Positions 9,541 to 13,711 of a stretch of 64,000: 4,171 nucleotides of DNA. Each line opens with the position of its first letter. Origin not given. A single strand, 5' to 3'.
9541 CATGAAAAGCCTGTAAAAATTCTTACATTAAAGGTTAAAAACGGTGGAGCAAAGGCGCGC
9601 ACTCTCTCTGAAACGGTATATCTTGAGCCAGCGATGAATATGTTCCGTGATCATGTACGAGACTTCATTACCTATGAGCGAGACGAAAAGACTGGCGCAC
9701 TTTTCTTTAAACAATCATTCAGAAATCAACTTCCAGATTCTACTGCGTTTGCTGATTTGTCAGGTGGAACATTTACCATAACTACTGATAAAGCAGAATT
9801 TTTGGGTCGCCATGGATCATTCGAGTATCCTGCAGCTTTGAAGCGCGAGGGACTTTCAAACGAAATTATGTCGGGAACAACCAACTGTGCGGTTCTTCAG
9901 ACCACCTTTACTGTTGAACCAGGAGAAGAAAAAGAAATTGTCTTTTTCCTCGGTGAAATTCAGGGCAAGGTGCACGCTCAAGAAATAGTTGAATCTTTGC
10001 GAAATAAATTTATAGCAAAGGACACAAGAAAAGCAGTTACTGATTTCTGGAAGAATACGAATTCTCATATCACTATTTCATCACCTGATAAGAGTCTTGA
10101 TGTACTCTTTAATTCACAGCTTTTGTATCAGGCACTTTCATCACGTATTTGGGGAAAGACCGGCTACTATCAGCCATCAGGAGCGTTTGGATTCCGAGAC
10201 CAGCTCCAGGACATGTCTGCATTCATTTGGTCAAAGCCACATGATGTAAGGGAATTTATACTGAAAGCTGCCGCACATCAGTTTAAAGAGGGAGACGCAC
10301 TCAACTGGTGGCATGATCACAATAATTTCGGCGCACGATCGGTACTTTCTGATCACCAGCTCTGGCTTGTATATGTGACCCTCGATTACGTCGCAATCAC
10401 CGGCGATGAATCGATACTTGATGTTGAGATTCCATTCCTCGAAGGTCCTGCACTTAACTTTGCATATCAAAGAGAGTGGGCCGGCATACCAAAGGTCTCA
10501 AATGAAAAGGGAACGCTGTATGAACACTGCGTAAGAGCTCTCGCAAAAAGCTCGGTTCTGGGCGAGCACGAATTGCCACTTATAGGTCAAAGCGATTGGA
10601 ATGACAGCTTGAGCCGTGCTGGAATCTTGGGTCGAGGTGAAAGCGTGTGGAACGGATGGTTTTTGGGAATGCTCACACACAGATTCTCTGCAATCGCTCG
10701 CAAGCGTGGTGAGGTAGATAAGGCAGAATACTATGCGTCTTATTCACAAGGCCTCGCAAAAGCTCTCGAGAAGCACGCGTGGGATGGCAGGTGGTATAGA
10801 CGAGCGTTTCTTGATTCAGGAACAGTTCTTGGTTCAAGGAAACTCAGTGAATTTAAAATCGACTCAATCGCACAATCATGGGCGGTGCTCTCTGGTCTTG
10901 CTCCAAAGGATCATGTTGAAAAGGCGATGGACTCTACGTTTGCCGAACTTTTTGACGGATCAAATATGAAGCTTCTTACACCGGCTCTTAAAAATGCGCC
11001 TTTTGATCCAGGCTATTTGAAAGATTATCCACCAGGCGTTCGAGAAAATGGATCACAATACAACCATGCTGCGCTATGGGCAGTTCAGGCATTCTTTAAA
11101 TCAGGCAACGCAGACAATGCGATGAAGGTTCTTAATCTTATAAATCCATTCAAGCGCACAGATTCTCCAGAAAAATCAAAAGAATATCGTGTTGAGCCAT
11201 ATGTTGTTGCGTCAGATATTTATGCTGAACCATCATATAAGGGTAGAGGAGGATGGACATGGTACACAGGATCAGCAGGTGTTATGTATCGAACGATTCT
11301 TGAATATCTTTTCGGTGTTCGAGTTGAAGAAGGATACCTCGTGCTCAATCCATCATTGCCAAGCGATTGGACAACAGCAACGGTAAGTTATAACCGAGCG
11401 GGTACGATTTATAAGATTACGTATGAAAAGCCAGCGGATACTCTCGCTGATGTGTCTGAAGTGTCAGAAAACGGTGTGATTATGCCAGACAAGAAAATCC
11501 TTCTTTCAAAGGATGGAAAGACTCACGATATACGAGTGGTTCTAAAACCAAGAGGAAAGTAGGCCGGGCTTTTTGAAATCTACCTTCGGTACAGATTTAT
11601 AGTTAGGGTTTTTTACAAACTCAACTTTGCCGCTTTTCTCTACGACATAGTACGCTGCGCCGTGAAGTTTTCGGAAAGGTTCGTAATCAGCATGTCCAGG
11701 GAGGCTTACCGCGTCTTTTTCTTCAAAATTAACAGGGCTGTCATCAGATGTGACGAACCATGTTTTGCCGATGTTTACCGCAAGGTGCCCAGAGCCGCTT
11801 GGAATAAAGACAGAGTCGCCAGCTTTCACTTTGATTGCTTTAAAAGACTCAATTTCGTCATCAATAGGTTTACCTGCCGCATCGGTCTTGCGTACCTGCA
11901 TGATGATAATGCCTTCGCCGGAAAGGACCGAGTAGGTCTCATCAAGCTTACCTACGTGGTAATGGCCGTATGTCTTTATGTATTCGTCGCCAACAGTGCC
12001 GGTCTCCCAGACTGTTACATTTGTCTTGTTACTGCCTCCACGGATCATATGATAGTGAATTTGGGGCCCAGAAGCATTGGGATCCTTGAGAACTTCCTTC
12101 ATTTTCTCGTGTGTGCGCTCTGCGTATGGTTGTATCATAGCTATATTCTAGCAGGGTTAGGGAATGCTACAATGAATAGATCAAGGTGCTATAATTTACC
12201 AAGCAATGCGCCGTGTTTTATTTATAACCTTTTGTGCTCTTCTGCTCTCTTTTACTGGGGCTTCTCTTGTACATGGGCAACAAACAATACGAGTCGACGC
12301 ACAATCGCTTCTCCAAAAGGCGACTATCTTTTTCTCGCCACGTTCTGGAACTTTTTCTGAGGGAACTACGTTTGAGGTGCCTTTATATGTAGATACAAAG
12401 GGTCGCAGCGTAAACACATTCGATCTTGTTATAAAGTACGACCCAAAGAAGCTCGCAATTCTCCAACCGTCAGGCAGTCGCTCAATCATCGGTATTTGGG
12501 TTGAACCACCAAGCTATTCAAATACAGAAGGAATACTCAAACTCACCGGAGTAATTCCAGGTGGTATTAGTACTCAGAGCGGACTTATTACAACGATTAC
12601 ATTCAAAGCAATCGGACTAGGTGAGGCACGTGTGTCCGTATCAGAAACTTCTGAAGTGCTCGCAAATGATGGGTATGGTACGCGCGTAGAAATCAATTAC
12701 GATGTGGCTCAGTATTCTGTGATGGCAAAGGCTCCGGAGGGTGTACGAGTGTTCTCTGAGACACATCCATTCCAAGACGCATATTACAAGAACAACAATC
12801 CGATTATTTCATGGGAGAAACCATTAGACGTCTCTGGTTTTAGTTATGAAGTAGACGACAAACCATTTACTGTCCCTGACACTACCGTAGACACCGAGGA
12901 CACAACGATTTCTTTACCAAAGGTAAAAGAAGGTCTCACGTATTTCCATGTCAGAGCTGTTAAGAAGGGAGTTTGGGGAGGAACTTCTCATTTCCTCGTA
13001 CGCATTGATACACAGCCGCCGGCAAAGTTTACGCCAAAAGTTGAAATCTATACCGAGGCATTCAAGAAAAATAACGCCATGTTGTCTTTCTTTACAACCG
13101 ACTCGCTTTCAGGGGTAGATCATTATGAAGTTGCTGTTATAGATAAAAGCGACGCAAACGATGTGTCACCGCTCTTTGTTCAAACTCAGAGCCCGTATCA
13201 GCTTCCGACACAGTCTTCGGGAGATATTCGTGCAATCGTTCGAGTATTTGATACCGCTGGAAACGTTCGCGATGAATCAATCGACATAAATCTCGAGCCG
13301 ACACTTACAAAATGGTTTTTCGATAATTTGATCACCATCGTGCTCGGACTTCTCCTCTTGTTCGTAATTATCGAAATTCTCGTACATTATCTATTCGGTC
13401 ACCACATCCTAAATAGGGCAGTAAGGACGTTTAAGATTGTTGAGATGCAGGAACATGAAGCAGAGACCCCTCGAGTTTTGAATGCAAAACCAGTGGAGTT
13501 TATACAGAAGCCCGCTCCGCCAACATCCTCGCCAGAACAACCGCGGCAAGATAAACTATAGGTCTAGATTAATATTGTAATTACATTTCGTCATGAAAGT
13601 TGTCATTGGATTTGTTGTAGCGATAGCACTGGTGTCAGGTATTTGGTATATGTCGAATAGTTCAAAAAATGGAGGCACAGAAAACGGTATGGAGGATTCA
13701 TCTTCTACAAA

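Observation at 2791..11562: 8.8-kb single gene encoding a cyclic beta-1,2-glucan synthase-like GT+GH94 megaprotein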

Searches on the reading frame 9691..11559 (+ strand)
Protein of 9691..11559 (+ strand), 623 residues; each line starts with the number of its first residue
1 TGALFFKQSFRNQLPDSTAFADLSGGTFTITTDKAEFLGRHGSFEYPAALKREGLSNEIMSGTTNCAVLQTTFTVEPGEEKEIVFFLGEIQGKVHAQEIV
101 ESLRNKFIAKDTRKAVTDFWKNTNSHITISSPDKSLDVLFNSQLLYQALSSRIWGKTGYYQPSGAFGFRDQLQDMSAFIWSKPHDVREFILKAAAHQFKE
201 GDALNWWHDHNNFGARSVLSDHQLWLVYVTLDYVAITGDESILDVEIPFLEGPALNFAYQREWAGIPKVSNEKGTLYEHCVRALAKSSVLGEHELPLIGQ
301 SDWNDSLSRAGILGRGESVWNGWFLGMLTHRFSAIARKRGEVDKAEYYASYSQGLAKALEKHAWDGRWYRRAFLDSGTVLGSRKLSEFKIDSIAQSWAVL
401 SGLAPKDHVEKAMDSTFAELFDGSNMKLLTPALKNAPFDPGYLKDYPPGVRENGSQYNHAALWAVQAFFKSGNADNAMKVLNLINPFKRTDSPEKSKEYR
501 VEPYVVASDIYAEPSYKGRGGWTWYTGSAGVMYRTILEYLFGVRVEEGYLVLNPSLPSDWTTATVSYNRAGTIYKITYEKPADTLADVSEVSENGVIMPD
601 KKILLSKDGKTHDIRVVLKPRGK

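Call 39: search_solved_structures(query=window:9691-11559:+, max_evalue=1e-40, show_alignments=2)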
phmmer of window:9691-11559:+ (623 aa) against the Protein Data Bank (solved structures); distinct sequences matched with E-value up to 1e-40: 15.
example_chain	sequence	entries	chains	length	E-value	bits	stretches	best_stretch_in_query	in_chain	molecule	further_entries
8rf9_A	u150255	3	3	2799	8.5e-142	476.8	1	3-589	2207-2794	Cyclic beta 1-2 glucan synthetase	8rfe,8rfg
8rf0_A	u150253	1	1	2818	8.7e-142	476.8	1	3-589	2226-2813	Cyclic beta-(1,2)-glucan synthase NdvB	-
1v7v_A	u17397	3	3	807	7.2e-54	186.4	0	213-599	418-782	chitobiose phosphorylase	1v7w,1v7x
8ho9_A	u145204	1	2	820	1.9e-53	185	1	5-618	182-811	Cellobiose phosphorylase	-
8hob_A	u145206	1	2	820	6.7e-53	183.2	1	5-618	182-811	Cellobiose phosphorylase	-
8ho7_A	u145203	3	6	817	9.7e-53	182.7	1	5-619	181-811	Cellobiose phosphorylase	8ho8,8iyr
3qde_A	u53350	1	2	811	4.6e-52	180.4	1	5-618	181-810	Cellobiose phosphorylase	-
3s4c_A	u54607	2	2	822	1e-49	172.7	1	4-579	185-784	Lactose Phosphorylase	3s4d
3rrs_A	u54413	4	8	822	8.7e-49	169.6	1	4-579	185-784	Cellobiose phosphorylase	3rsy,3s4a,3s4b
2cqs_A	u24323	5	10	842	2.5e-46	161.5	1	3-580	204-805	Cellobiose Phosphorylase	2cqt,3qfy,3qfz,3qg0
3afj_A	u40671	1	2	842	2.7e-46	161.4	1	3-580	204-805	Cellobiose Phosphorylase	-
3act_A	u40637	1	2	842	2.6e-45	158.1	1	3-580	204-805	Cellobiose Phosphorylase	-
3acs_A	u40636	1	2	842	3.2e-45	157.8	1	3-580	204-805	Cellobiose Phosphorylase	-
8bou_A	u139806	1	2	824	2.6e-42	148.2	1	20-597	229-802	N,N'-diacetylchitobiose phosphorylase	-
4zle_A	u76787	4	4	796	5.9e-41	143.7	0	34-617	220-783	Putative b-glycan phosphorylase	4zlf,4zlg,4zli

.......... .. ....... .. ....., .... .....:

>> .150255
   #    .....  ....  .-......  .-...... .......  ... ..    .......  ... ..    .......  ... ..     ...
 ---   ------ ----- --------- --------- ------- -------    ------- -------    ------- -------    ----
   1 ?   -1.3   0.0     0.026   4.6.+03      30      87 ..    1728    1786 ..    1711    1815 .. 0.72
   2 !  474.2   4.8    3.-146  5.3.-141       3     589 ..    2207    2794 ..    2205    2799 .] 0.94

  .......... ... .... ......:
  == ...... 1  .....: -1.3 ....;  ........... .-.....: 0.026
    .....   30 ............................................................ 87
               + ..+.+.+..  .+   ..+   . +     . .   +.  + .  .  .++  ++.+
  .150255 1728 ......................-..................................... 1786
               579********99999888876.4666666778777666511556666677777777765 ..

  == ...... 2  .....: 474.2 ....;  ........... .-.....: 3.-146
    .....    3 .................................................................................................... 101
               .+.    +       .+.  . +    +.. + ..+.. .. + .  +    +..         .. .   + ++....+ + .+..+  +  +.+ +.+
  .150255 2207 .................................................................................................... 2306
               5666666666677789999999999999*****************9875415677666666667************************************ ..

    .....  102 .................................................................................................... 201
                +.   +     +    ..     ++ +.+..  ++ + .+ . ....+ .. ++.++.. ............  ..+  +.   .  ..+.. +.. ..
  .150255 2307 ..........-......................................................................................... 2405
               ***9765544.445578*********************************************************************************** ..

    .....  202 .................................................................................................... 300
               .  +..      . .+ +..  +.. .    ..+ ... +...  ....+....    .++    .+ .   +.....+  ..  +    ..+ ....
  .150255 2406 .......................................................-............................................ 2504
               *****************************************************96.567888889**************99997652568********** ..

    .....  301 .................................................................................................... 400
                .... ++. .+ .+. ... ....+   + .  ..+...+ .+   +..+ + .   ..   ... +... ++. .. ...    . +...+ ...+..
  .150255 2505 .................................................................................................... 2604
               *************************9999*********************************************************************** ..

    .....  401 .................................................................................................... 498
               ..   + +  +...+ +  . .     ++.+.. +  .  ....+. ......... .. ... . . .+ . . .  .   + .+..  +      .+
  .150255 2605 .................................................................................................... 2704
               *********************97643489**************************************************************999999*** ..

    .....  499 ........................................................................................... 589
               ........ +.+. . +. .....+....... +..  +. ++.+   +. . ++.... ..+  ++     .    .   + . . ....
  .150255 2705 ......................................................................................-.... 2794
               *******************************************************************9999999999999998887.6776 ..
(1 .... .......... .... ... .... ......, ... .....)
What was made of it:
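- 7654..11559 (+): GH94 phosphorylase region (GP1, Rossmann-like insert, GP2-3), aa ~1622-2923, with D2470 (FRD) and catalytic acid D2605 (DWND). Alignment to Atu D2393 and D2528 (call 39).
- The GH94 catalytic residues are intact (call 39).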

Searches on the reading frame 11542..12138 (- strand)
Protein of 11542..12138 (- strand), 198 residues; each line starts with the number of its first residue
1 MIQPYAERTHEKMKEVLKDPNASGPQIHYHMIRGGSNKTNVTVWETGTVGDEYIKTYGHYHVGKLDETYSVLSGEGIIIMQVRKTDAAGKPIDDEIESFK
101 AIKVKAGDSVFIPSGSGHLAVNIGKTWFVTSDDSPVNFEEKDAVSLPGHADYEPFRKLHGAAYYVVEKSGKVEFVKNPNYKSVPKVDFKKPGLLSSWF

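Call 23: search_protein_families(library=pfam, proteins=[window:11542-12138:-], max_evalue=0.001)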
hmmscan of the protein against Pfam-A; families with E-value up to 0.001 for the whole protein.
window:11542-12138:- (198 aa): 2 families
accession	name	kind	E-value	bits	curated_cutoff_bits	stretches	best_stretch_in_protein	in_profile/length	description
PF06560.17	GPI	-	1.4e-19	70.5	20.7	1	33-172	46-172/182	Glucose-6-phosphate isomerase (GPI)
PF07883.17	Cupin_2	-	1.2e-05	25.3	27.2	0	101-125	37-61/70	Cupin domain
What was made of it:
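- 11542..12138 (-): Cupin-type phosphoglucose isomerase, 198 aa, convergent with cgs and overlapping it by 21 nt. Pfam PF06560, 1.4e-19, above the cut-off (call 23).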

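Call 51: search_solved_structures(query=window:11545-12138:-, max_evalue=0.01, show_alignments=1)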
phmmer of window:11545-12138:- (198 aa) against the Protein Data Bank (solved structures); distinct sequences matched with E-value up to 0.01: 9.
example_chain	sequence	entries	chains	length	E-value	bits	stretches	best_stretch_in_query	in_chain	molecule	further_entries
4luk_A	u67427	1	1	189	3.3e-07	33.4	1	40-181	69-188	Glucose-6-phosphate isomerase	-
4lta_A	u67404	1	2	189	5.8e-07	32.6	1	40-181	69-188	Glucose-6-phosphate isomerase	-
4lul_A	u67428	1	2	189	2.9e-06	30.3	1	40-181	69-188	Glucose-6-phosphate isomerase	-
1qxj_A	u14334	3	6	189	1e-05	28.5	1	40-181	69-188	Glucose-6-phosphate isomerase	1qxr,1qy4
1x7n_A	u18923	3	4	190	1.1e-05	28.4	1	40-181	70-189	Glucose-6-phosphate isomerase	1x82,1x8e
4lum_A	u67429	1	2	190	1.5e-05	28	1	40-181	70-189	Glucose-6-phosphate isomerase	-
2gc0_A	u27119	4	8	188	4.8e-05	26.3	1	40-179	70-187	Glucose-6-phosphate isomerase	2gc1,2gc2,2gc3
1j3p_A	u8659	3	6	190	0.00014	24.8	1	40-179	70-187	Phosphoglucose Isomerase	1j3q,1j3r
3sxw_A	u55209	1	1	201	0.0049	19.8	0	43-181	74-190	Glucose-6-phosphate isomerase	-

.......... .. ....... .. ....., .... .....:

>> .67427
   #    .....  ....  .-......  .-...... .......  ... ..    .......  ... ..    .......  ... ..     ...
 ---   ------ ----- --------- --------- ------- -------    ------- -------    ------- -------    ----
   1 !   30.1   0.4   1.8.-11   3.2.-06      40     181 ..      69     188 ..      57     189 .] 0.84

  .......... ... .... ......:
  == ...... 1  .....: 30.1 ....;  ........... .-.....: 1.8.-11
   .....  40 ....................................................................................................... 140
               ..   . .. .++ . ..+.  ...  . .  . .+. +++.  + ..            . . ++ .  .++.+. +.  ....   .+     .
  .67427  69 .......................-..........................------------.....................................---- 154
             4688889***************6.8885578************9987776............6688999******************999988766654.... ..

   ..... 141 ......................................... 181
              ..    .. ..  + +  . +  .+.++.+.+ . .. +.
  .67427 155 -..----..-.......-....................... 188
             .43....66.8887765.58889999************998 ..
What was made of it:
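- Closest known: Cupin-type phosphoglucose isomerase of Pyrococcus furiosus / Thermococcus litoralis. Same: The Pfam score is above threshold and all four metal ligands are conserved (calls 23, 51).
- The cupin PGI keeps all four metal ligands (call 51).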

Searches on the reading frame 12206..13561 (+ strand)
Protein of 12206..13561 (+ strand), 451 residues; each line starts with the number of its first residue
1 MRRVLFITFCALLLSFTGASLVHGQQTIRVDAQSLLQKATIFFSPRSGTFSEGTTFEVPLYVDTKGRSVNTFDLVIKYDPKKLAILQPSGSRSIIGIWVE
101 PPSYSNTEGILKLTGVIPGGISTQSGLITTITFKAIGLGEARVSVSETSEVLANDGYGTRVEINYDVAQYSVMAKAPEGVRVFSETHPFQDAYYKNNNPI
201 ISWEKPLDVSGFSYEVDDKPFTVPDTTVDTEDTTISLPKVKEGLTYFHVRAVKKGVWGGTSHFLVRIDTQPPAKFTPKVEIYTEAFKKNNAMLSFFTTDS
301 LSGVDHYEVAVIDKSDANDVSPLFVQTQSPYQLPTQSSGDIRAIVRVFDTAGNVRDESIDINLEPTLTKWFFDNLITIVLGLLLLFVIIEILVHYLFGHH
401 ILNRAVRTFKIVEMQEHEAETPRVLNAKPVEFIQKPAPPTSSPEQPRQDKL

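Call 23: search_protein_families(library=pfam, proteins=[window:12206-13561:+], max_evalue=0.001)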
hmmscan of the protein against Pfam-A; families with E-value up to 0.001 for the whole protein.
window:12206-13561:+ (451 aa): 1 family
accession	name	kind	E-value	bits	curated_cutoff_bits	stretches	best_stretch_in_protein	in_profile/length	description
PF00963.24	Cohesin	-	2.6e-06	28.1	24.1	1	52-164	12-129/139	Cohesin domain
